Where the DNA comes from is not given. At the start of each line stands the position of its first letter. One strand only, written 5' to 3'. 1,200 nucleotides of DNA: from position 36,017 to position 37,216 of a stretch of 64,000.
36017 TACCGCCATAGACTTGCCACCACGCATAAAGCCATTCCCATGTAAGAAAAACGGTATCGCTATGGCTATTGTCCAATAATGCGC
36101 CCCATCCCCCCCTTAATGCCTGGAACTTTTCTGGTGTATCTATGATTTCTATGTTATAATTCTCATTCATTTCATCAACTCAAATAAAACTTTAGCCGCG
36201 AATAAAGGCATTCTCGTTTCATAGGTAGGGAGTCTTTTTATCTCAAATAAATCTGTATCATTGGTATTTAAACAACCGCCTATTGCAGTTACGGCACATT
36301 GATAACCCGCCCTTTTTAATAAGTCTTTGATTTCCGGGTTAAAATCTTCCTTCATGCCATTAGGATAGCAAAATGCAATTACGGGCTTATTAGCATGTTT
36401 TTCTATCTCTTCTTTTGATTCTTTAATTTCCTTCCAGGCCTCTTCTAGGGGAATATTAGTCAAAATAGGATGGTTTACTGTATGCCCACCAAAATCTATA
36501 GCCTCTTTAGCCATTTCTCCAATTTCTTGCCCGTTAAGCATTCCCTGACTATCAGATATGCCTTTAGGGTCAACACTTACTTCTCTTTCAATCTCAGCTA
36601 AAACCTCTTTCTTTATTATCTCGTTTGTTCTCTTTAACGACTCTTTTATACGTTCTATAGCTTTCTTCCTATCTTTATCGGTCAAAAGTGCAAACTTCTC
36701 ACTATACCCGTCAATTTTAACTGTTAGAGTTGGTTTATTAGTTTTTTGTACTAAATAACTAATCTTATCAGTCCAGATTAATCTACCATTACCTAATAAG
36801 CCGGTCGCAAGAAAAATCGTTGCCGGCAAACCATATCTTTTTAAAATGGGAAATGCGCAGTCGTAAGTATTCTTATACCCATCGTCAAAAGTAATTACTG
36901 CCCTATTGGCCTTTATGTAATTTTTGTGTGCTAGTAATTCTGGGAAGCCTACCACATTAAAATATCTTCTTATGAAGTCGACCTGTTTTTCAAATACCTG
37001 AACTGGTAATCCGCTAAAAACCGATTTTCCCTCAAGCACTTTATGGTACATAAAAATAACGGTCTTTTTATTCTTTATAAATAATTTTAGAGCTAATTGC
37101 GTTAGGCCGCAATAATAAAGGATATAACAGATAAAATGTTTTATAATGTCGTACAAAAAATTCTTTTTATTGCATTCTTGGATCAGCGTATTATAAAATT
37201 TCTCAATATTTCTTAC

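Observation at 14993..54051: Complete PEP-CTERM/exosortase exopolysaccharide locus next to rpoN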

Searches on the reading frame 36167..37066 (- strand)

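Call 78: search_protein_families(library=ncbifam, proteins=[window:36167-37066:-], max_evalue=1)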
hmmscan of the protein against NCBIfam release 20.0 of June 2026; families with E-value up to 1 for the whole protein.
window:36167-37066:- (299 aa): 16 families
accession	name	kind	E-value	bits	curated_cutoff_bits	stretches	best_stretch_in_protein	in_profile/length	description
TIGR03933.1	PIA_icaB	equivalog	2.1e-13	50.4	248.35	2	24-194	39-208/245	intercellular adhesin biosynthesis polysaccharide N-deacetylase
TIGR03938.2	deacetyl_PgaB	equivalog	6.1e-11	41.3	321.9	1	3-88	4-98/621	poly-beta-1,6-N-acetyl-D-glucosamine N-deacetylase PgaB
TIGR02764.1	spore_ybaN_pdaB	equivalog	5.7e-09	36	237.4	2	183-257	52-123/191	polysaccharide deacetylase family sporulation protein PdaB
NF045820.1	PgAcgDacpgdA_Strep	equivalog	9e-06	24.7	800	1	182-223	313-354/463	peptidoglycan-N-acetylglucosamine deacetylase PgdA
TIGR02884.1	spore_pdaA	equivalog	2.2e-05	24.3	298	1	182-236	82-136/224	delta-lactam-biosynthetic de-N-acetylase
NF011176.0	PRK14581.1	equivalog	2.7e-05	22.5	1091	1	25-84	74-137/673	poly-beta-1,6-N-acetyl-D-glucosamine N-deacetylase PgaB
NF011177.0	PRK14582.1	equivalog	5.7e-05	21.6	923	1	54-83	107-136/671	poly-beta-1,6-N-acetyl-D-glucosamine N-deacetylase PgaB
TIGR02873.1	spore_ylxY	hypoth_equivalog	0.0015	17.8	391.5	1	185-240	133-188/268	probable sporulation protein, polysaccharide deacetylase family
NF045821.1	PgAcgDacpgdA1_Bac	equivalog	0.015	14.2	400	0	50-87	85-122/282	peptidoglycan-N-acetylglucosamine deacetylase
NF038360.1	rad_fix_GrcA3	exception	0.034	14.2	158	1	110-139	43-72/78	autonomous glycyl radical cofactor GrcA3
TIGR04243.1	nodulat_NodB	equivalog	0.073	12.6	240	0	182-232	47-97/197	chitooligosaccharide deacetylase NodB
NF010885.0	PRK14292.1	equivalog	0.1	11.5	585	1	121-191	22-89/371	chaperone protein DnaJ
NF010691.0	PRK14091.1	equivalog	0.11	12.1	270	1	59-114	15-70/176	RNA chaperone Hfq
NF040519.1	Sbal_3080_fam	subfamily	0.13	12.6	80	1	216-263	17-64/136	Sbal_3080 family lipoprotein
NF008341.1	PRK11127.1-1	equivalog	0.14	12.2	145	1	110-139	45-74/80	autonomous glycyl radical cofactor GrcA2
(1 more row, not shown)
